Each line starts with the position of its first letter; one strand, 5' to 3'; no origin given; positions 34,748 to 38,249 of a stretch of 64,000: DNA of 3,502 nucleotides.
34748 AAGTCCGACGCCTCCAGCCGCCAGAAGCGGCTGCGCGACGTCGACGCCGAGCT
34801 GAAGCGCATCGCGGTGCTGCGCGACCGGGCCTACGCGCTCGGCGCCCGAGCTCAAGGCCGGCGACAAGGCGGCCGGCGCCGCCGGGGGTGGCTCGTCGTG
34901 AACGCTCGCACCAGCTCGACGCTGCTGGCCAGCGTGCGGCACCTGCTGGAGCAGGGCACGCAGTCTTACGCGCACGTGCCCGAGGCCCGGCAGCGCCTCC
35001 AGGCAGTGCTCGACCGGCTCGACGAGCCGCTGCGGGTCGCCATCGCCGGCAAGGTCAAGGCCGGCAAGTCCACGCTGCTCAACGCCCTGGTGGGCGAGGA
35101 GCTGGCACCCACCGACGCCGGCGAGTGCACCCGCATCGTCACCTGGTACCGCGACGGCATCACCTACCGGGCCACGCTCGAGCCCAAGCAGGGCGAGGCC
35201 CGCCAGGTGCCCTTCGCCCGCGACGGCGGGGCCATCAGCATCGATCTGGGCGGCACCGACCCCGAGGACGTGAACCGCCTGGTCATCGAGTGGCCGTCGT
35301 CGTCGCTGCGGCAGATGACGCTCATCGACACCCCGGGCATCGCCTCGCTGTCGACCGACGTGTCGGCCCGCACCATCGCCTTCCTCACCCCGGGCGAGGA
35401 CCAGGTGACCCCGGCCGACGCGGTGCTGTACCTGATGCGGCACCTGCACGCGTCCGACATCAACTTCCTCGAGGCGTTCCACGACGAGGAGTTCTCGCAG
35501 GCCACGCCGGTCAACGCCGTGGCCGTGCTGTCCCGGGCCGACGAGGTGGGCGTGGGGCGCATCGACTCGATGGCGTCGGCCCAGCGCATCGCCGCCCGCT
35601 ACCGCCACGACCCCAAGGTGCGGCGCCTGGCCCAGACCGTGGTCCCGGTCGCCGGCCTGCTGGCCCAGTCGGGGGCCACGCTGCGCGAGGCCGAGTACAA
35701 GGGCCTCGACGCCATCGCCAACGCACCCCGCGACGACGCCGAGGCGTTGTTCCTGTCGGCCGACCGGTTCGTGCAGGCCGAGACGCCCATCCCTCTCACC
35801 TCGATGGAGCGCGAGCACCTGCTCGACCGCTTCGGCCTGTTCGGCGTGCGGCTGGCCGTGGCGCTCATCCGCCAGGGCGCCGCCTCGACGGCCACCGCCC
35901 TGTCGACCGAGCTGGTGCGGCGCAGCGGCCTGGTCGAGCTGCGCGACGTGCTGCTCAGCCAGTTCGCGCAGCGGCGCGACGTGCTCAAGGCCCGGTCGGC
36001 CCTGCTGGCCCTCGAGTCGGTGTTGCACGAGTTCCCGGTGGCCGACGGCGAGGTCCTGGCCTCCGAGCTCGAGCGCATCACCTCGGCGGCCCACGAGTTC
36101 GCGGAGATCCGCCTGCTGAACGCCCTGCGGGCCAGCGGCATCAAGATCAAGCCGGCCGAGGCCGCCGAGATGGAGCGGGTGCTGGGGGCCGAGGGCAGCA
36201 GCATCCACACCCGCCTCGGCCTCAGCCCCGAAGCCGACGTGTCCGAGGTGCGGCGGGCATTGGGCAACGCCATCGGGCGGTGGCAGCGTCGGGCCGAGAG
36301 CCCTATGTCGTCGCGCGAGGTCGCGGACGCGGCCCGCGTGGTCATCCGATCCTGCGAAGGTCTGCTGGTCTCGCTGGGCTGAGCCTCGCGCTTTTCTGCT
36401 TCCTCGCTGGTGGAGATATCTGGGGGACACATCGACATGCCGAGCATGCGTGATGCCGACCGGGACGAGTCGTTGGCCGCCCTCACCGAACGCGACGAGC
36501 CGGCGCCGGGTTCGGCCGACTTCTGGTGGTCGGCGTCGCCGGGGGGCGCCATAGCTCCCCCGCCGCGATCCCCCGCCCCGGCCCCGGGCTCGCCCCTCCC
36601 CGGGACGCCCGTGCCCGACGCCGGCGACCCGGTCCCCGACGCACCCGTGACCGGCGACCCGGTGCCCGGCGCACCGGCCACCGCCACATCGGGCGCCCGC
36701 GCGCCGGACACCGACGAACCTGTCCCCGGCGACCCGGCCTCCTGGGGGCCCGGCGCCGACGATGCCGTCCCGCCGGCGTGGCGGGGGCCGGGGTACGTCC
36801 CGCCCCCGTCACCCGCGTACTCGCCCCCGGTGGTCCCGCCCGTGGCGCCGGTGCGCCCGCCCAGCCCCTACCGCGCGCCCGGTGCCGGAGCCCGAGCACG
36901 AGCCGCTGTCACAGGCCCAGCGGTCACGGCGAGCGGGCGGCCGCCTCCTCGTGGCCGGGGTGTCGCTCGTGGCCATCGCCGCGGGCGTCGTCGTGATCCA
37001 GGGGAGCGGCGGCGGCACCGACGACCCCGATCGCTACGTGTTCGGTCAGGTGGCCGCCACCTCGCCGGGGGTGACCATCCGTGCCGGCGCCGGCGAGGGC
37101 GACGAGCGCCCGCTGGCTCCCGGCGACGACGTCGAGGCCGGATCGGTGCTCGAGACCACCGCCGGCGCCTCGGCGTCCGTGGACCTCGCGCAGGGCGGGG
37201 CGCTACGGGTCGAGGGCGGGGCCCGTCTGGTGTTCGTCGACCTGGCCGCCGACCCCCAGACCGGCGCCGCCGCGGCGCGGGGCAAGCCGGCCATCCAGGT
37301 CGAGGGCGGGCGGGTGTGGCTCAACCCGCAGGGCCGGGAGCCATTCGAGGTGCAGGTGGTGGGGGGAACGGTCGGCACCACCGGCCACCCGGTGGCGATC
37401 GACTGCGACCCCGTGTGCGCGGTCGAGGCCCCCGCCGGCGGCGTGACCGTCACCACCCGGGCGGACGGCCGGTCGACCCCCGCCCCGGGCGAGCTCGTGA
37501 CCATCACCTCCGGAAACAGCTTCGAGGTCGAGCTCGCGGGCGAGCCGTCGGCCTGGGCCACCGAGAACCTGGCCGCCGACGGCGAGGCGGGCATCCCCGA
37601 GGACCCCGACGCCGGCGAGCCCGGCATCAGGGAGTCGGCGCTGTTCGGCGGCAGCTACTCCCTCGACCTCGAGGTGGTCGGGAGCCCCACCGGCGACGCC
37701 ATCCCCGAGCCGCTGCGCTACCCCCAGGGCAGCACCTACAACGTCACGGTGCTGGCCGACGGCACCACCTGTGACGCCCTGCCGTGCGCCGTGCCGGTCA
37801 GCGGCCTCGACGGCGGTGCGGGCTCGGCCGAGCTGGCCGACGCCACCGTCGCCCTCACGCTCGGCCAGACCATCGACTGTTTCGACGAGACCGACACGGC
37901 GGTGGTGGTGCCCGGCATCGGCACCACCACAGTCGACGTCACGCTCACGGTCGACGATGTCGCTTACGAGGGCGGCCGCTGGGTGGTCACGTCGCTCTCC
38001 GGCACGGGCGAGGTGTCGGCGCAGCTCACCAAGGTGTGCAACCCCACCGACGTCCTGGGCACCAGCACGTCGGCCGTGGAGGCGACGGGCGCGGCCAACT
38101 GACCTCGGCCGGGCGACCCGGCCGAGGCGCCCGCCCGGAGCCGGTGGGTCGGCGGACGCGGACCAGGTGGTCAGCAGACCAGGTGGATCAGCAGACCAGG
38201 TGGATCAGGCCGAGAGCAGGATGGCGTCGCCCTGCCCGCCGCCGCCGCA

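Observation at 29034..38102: iniBAC-like cell-envelope stress locus with an expanded, highly divergent IniB component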

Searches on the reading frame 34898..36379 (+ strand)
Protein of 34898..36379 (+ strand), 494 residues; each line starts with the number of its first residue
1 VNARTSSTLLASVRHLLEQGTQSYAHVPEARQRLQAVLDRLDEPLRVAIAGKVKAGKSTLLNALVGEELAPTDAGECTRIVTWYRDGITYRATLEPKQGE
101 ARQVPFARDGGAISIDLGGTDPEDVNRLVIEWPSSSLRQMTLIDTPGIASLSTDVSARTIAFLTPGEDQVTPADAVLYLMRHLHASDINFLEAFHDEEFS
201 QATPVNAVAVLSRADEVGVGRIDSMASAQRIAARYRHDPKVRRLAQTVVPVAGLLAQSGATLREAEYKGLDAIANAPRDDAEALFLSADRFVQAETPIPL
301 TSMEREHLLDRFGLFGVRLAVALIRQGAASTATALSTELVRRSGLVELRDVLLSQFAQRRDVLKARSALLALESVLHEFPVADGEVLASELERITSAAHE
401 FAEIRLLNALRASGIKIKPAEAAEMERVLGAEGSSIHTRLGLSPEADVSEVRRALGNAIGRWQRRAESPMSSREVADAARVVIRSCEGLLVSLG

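Call 8: search_protein_families(library=ncbifam, max_evalue=1, proteins=[window:34898-36379:+])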
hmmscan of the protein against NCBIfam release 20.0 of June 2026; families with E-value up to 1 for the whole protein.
seq(494 aa): 22 families
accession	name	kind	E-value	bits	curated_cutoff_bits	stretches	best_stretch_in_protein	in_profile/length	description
NF000908.1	PRK00089.1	equivalog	7.7e-08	32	237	2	47-72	6-31/291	GTPase Era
TIGR03594.1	GTPase_EngA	equivalog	1.9e-07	30.5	306.7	1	28-68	161-199/432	ribosome biogenesis GTPase Der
TIGR00231.1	small_GTP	domain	1.2e-06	28.4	42.5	1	45-155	4-70/164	GTP-binding protein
NF052648.1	DynmDynABac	equivalog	3.9e-06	25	1600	1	33-196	29-187/1187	dynamin GTPase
NF003661.0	PRK05291.1-3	equivalog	1.3e-05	24.8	380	1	37-70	209-242/448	tRNA uridine-5-carboxymethylaminomethyl(34) synthesis GTPase MnmE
TIGR00450.1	mnmE_trmE_thdF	equivalog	1.6e-05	24.2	252.6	1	12-68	181-233/446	tRNA uridine-5-carboxymethylaminomethyl(34) synthesis GTPase MnmE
NF007368.0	PRK09866.1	equivalog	0.00027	19.4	1146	1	27-82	51-107/742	clamp-binding protein CrfC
TIGR00436.1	era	equivalog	0.00073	19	116.25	1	46-70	2-26/270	GTPase Era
TIGR03596.1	GTPase_YlqF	equivalog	0.00085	18.8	208.2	1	41-73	115-147/276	ribosome biogenesis GTPase YlqF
NF006958.0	PRK09435.1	equivalog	0.0013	17.8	329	1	9-66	24-78/333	methylmalonyl Co-A mutase-associated GTPase MeaB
TIGR03918.1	GTP_HydF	equivalog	0.0013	17.7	325.55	1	45-70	8-33/392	[FeFe] hydrogenase H-cluster maturation GTPase HydF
NF010068.0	PRK13548.1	equivalog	0.0058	15.8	261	1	47-68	34-55/261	heme ABC transporter ATP-binding protein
TIGR03598.1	GTPase_YsxC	equivalog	0.011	15.4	124.45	1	45-71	19-46/186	ribosome biogenesis GTP-binding protein YihA/YsxC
NF049994.1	slr1306_fam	domain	0.012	14.2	490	1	17-69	80-133/470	slr1306 family protein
NF002828.0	PRK03003.1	equivalog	0.012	14.2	631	1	38-69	207-238/477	ribosome biogenesis GTPase Der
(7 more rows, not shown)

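Call 9: search_protein_families(library=pfam, max_evalue=1, proteins=[window:34898-36379:+])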
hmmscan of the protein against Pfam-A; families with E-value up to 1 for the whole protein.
seq(494 aa): 11 families
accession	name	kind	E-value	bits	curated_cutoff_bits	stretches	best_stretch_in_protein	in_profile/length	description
PF00350.29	Dynamin_N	-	2.1e-12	47.8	27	1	47-184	1-140/168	Dynamin family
PF01926.29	MMR_HSR1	-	9.9e-09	35.8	21.9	1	46-182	1-85/113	50S ribosome-binding GTPase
PF03193.22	RsgA_GTPase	-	0.00083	19.7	30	1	19-69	82-131/174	RsgA GTPase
PF00009.33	GTP_EFTU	-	0.0078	16.3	26.5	1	46-156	5-87/188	Elongation factor Tu GTP binding domain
PF02421.24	FeoB_N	-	0.0099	15.8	27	1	46-68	2-24/156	Ferrous iron transport protein B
PF22485.1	DUF6987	-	0.046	14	26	1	7-51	111-155/200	Domain of unknown function (DUF6987)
PF00005.33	ABC_tran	-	0.093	13.8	25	1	46-70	13-37/137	ABC transporter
PF03308.22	MeaB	-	0.096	12.1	23.1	1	25-65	14-54/273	Methylmalonyl Co-A mutase-associated GTPase MeaB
PF13555.12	AAA_29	-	0.25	11.6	27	1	47-64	25-42/61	P-loop containing region of AAA domain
PF25683.1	URGCP_GTPase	-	0.29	10.3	55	1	47-79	192-223/396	URGCP-like GTPase domain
PF04548.22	AIG1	-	0.32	10.7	27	0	138-178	49-89/212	AIG1 family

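Call 16: search_solved_structures(query=window:34898-36379:+, max_evalue=0.01, show_alignments=1)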
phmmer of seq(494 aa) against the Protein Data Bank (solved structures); distinct sequences matched with E-value up to 0.01: 8.
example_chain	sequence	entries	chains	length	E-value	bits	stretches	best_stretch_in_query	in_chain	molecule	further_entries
2j68_A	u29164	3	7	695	4.9e-08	35.8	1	45-154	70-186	BACTERIAL DYNAMIN-LIKE PROTEIN | DYNAMIN FAMILY PROTEIN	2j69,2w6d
5owv_C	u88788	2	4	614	7.3e-05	25.3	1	13-154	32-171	GTP-binding protein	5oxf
7aoi_XL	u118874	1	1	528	9e-05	25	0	42-89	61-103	GTP-binding protein, putative,mt-EngA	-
6yxx_EA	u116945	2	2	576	0.00012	24.6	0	42-89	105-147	mt-EngA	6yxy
6j72_A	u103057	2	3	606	0.00046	22.7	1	31-163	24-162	Isoniazid inducible gene protein IniA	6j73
7am2_BU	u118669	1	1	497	0.0013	21.2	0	41-69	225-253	GTPase Der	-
1rfl_A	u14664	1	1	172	0.0035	19.8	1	41-81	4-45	Probable tRNA modification GTPase trmE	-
9hip_A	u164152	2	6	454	0.0092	18.4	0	41-81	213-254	tRNA modification GTPase MnmE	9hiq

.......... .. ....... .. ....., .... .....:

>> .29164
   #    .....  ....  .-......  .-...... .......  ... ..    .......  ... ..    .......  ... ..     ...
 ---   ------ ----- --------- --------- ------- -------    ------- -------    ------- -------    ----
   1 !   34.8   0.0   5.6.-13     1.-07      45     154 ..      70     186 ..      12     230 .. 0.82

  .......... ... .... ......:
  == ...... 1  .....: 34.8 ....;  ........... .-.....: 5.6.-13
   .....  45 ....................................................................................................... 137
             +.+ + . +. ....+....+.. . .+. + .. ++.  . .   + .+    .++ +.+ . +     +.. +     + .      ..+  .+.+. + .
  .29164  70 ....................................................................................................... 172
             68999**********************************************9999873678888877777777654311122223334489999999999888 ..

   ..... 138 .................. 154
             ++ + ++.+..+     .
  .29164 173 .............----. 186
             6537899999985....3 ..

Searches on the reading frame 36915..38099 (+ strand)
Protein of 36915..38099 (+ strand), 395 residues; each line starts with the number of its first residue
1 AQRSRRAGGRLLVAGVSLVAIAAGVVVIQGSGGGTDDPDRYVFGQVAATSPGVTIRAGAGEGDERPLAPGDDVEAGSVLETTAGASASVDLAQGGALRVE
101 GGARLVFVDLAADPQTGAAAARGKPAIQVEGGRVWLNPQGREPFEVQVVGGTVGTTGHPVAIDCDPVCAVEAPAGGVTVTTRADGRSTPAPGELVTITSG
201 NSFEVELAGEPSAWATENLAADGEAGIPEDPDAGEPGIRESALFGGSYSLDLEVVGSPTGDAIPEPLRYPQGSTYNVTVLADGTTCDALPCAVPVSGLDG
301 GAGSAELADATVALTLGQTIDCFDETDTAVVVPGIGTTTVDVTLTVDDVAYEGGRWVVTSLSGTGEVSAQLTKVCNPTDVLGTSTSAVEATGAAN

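Call 56: find_homologous_proteins(query=window:36915-38099:+)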
Query window:36915-38099:+ (395 aa): 40 proteins with E <= 0.001 among 8000 candidates.
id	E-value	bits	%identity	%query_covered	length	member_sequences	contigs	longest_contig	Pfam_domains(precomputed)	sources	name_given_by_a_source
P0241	1.8e-133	464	60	99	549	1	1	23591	-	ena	-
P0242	7.2e-131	455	59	99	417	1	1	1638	-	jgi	jgi:hypothetical protein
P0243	7.2e-129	449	59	97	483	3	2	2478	-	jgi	jgi:hypothetical protein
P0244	2.7e-127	443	58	94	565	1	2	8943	-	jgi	jgi:hypothetical protein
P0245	1.7e-125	437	58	97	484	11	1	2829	-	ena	-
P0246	7.1e-125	435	57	99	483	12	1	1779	-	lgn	-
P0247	7.9e-124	432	56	99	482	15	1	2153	-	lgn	-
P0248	5.3e-120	419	56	99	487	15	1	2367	-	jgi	jgi:hypothetical protein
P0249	2.0e-103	365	52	84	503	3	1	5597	-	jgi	jgi:hypothetical protein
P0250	2.7e-103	364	52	89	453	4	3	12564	-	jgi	jgi:hypothetical protein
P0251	4.7e-101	357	52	84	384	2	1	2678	-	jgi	jgi:hypothetical protein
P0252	1.3e-100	356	49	99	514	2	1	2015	-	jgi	jgi:hypothetical protein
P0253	5.0e-100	354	50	99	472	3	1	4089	-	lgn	-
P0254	1.0e-98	349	50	98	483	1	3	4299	-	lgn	-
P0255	1.6e-96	342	47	99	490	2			-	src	-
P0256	5.2e-93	331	47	98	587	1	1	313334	-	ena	-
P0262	6.7e-89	317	45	99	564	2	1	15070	-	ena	-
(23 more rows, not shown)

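Call 64: predict_structure(alignment_id=A4)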
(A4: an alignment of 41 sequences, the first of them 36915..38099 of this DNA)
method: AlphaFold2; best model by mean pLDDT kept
length: 395 residues; sequences in the alignment: 41
mean_pLDDT: 89.7   pTM: 0.81
mean pLDDT of the five models: 89.7, 89.0, 88.6, 87.6, 87.0
residues with pLDDT >= 90: 305; 70-90: 48; 50-70: 15; < 50: 27
segments of 3 or more residues with pLDDT < 50: 1-5, 8-10, 15-17, 22-36
pLDDT, mean of each block of 10 residues (from residue 1): 47 50 46 51 96 88 92 96 97 96 95 76 88 96 94 96 96 96 96 95 93 96 92 88 97 98 94 97 92 95 97 98 91 96 98 95 98 95 98 96
secondary structure, 60 per line:
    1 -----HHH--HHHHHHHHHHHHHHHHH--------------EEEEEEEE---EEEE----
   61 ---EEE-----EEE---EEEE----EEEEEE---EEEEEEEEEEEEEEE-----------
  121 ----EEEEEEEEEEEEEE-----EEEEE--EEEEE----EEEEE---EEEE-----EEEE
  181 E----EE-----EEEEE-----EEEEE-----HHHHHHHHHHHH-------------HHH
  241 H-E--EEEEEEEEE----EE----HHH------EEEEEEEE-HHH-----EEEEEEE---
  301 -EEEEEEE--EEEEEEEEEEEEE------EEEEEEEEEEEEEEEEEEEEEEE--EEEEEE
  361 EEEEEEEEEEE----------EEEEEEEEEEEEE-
elements in order: H11-27 E42-49 E53-56 E64-66 E72-74 E78-81 E86-91 E95-109 E125-138 E144-148 E151-155 E160-164 E168-171 E177-181 E193-197 E203-207 H213-224 H238-241 E246-254 E274-281 E291-297 E302-308 E311-323 E330-352 E355-371 E382-394

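Call 67: fold_search(model_id=the predicted structure, library=pdb)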
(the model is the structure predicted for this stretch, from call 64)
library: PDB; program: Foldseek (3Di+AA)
matches with E <= 10: 826; with E <= 0.001: 0
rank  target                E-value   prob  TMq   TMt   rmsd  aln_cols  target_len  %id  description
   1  4m0n                  1.9e-03  1.00  0.30  0.53   3.1       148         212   17  Crystal structure of a putative anti-sigma factor (BDI_1681) from Parabacteroides distasonis ATCC 8503 at 1.65 A resolut (released 2013-10-16)
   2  4m0h_B                3.1e-03  1.00  0.29  0.52   3.2       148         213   17  Crystal structure of a putative anti-sigma factor (BDI_1681) from Parabacteroides distasonis ATCC 8503 at 2.50 A resol (released 2013-10-16)
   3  5nqz_A                4.2e-03  0.60  0.15  0.19  24.4       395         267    9  Structure of a fHbp(V1.1):PorA(P1.16) chimera. Fusion at fHbp position 309. (released 2018-02-28)
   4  5nqz_B                4.2e-03  0.57  0.14  0.19  24.2       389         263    9  Structure of a fHbp(V1.1):PorA(P1.16) chimera. Fusion at fHbp position 309. (released 2018-02-28)
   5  4m0h_A                4.4e-03  1.00  0.28  0.49   3.1       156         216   16  Crystal structure of a putative anti-sigma factor (BDI_1681) from Parabacteroides distasonis ATCC 8503 at 2.50 A resol (released 2013-10-16)
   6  9lk4_O                7.3e-03  0.98  0.19  0.34  17.3       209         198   11  Cryo-EM structure of Lhcb4.1-C2S2 PSII-LHCII supercomplex from Arabidopsis thaliana (released 2025-06-18)
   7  7oui_O                8.9e-03  1.00  0.23  0.42  15.0       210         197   12  Structure of C2S2M2-type Photosystem supercomplex from Arabidopsis thaliana (digitonin-extracted) (released 2021-08-18)
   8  4z3t_A                1.4e-02  0.30  0.13  0.18  22.7       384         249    8  Meningococcal Factor H binding protein mutant L130R/G133D (released 2015-11-04)
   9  2axt_O                2.2e-02  0.87  0.19  0.27  16.9       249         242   11  Crystal Structure of Photosystem II from Thermosynechococcus elongatus (released 2005-12-27)
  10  4aui_A                2.2e-02  0.21  0.14  0.17  28.0       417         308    7  STRUCTURE AND FUNCTION OF THE PORB PORIN FROM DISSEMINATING N. GONORRHOEAE (released 2012-10-10)
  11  6ohh_B                2.5e-02  0.98  0.17  0.42   7.3       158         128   11  Structure of EF1p2_mFAP2b bound to DFHBI (released 2020-04-08)
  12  5xnm_O                2.8e-02  0.82  0.19  0.30  16.6       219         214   12  Structure of unstacked C2S2M2-type PSII-LHCII supercomplex from Pisum sativum (released 2017-09-20)
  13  2r4n_A                2.9e-02  0.08  0.11  0.10  31.7       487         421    8  Crystal structure of the long-chain fatty acid transporter FadL mutant N33A (released 2008-09-16)
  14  5mdx_O                3.7e-02  0.75  0.19  0.33  17.0       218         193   12  Cryo-EM structure of the PSII supercomplex from Arabidopsis thaliana (released 2017-06-21)
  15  8z9d_Oo               3.8e-02  0.47  0.16  0.23  17.2       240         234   10  cryo-EM structure of PSII-LHCII megacomplex from spinach (released 2024-11-13)
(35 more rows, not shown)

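Call 68: search_protein_families(library=pfam, max_evalue=1, proteins=[P0241, P0256, P0262])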
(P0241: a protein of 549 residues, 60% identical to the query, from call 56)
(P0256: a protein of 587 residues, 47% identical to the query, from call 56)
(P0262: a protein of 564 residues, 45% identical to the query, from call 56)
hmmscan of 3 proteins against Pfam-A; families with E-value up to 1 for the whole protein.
P0241 (549 aa): 1 family
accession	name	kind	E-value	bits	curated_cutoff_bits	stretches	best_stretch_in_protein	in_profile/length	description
PF04773.18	FecR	-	0.0039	18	24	1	231-315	2-80/97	FecR protein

P0256 (587 aa): 0 families

P0262 (564 aa): 0 families
